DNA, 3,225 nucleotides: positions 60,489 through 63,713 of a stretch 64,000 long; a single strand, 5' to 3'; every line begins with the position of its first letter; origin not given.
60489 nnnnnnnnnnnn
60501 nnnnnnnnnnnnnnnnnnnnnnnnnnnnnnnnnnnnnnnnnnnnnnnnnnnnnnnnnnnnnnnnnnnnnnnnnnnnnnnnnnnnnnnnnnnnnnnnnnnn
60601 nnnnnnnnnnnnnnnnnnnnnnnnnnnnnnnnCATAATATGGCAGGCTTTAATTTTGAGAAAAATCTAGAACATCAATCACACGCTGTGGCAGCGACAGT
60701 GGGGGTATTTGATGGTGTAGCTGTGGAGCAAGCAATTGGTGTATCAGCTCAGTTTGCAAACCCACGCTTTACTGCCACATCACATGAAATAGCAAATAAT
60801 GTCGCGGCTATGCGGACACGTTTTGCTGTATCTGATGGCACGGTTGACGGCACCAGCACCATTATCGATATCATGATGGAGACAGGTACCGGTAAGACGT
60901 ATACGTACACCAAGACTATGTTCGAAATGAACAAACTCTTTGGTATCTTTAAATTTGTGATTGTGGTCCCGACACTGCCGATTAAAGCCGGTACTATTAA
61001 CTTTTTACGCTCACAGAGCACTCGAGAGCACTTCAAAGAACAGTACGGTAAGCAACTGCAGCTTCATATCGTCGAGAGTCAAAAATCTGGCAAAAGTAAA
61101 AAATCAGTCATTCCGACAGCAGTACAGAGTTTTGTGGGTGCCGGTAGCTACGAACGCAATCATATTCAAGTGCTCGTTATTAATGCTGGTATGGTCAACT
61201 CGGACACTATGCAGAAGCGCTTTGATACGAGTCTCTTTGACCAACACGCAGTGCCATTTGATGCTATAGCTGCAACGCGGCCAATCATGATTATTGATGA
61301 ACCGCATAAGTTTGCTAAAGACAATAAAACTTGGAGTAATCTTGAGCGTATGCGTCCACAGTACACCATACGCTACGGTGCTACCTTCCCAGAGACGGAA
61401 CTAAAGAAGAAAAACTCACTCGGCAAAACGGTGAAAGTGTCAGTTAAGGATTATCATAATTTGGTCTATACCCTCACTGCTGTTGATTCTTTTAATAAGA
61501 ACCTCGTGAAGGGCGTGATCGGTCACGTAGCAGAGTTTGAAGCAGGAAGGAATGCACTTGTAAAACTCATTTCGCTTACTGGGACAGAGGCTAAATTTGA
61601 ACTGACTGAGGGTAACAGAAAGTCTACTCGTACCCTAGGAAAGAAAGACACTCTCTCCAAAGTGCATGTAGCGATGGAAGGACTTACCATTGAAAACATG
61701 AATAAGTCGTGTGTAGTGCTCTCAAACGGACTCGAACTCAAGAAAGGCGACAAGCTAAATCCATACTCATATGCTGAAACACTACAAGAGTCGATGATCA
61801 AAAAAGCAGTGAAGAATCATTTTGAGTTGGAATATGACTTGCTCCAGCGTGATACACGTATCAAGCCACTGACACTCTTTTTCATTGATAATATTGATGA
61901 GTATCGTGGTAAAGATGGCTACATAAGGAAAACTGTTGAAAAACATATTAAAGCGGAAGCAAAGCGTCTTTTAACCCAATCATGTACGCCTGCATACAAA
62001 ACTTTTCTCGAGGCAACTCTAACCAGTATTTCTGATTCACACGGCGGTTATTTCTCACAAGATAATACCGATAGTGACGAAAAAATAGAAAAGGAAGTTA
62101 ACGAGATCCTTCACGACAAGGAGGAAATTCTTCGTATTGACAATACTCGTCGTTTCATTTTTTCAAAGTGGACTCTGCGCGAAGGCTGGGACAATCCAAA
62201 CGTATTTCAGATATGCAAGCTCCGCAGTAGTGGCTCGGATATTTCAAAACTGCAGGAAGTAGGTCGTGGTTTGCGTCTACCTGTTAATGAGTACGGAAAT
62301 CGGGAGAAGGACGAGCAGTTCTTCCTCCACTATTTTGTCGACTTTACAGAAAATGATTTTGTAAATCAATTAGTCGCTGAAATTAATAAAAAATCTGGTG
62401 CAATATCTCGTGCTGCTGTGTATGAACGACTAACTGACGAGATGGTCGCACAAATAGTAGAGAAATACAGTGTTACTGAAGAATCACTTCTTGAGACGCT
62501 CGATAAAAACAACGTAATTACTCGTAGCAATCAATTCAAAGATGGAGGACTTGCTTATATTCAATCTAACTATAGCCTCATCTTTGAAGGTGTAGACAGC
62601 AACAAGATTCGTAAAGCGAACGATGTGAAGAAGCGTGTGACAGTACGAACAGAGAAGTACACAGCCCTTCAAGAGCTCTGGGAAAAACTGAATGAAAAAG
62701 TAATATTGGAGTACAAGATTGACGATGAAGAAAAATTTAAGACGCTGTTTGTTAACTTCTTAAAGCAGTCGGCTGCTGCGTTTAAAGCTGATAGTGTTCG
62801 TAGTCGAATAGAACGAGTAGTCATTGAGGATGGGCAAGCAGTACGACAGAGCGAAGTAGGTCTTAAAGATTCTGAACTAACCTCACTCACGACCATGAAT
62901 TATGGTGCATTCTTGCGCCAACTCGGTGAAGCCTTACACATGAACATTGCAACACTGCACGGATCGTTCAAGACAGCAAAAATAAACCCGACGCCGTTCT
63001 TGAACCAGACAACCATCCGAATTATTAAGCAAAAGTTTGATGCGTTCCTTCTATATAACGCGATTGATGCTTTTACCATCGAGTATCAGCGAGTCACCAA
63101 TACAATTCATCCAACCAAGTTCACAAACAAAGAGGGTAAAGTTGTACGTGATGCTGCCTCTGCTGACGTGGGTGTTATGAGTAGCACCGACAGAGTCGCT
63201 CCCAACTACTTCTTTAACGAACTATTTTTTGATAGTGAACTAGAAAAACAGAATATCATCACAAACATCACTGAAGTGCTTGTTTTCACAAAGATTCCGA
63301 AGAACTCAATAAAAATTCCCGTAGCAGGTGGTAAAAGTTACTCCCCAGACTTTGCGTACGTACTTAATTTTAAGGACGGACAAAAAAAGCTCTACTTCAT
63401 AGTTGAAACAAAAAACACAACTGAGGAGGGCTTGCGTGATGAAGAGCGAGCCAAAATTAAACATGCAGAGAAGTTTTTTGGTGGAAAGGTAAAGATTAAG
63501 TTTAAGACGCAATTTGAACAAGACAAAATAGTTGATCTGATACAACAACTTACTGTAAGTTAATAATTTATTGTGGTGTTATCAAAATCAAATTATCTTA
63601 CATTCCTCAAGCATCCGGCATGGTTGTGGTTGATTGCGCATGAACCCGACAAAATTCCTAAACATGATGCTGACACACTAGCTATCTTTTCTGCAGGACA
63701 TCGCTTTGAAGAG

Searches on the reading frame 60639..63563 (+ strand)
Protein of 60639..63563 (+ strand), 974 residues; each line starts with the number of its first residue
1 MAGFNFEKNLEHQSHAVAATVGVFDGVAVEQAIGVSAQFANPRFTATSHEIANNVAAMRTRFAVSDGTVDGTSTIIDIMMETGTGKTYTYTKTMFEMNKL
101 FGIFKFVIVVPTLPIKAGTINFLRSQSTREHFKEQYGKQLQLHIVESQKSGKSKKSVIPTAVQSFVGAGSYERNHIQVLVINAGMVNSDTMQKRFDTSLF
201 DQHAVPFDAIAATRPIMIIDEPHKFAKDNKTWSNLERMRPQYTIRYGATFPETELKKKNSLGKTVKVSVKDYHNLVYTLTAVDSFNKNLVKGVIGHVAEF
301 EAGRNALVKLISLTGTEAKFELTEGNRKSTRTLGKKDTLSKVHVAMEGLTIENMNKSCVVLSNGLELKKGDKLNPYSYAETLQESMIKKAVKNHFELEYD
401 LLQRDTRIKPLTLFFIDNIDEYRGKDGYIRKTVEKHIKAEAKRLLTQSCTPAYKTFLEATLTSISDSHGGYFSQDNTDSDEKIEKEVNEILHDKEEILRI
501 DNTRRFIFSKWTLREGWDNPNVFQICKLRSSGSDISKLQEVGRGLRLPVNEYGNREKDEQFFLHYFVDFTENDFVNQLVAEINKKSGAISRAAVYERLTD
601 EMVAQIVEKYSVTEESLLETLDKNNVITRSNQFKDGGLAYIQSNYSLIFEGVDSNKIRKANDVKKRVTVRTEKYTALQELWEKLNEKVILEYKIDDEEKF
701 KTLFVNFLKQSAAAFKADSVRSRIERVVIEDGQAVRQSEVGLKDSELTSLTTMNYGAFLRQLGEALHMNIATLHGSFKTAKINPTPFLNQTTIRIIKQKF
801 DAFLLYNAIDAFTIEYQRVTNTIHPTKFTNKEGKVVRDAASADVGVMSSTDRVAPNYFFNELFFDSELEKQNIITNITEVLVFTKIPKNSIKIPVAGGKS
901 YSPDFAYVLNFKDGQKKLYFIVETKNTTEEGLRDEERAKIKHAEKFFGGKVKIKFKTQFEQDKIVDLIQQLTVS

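Call 3: search_protein_families(library=pfam, proteins=[window:60639-63563:+], max_evalue=0.1)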
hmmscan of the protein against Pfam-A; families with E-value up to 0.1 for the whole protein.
window:60639-63563:+ (974 aa): 3 families
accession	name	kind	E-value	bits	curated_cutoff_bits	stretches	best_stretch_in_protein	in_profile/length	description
PF19778.5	RE_endonuc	-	4.3e-23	81.6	23.4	1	857-957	3-104/108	Endonuclease domain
PF04851.21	ResIII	-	1e-14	55.2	22.5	1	60-251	20-163/164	Type III restriction enzyme, res subunit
PF00270.35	DEAD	-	9.8e-06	25.8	26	1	78-253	19-162/167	DEAD/DEAH box helicase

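Call 4: search_protein_families(library=padloc, proteins=[window:60639-63563:+], max_evalue=0.1)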
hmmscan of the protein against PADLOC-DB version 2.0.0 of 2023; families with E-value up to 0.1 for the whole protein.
window:60639-63563:+ (974 aa): 4 families
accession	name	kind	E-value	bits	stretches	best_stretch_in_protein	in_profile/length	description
PDLC03649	REase_III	-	0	1070.4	1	1-971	2-970/973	Type III restriction enzyme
PDLC03647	REase_III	-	2.2e-92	308.8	1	5-961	4-975/989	Type III restriction enzyme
PDLC03648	REase_III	-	8.3e-09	32.1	1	505-630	312-431/871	Type III restriction enzyme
PDLC03650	REase_III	-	0.013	11.9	1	505-550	379-424/898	Type III restriction enzyme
